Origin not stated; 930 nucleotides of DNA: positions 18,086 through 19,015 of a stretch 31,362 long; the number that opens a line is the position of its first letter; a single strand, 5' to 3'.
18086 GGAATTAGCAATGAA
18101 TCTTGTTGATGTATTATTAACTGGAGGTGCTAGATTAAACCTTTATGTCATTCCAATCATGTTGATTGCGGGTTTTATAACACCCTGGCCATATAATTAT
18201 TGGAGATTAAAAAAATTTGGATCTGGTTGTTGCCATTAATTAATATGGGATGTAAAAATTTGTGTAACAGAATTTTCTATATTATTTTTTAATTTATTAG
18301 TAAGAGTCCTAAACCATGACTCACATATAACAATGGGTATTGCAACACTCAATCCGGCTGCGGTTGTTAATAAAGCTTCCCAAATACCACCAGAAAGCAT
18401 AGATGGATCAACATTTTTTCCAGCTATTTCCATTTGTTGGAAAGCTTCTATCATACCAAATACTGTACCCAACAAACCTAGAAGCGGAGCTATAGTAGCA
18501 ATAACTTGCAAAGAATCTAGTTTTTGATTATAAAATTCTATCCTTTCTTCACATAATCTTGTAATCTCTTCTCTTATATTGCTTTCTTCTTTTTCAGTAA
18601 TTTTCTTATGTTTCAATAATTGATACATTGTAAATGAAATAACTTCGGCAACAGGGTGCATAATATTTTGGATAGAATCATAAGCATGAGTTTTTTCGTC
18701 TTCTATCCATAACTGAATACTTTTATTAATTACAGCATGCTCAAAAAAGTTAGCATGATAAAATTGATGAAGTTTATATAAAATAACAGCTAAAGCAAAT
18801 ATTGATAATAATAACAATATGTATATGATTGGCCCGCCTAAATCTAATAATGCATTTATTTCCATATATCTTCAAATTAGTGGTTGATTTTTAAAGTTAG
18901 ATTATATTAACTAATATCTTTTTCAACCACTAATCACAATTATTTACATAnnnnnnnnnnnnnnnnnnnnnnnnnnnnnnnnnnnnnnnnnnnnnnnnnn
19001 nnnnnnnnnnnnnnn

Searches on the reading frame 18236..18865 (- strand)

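Call 7: search_protein_families(library=pfam, proteins=[window:18236-18865:-])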
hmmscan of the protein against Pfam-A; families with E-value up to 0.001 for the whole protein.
window:18236-18865:- (209 aa): 1 family
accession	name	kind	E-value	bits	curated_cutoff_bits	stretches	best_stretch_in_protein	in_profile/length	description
PF01618.21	MotA_ExbB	-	1.3e-28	99.7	22.9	1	81-197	11-126/127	MotA/TolQ/ExbB proton channel family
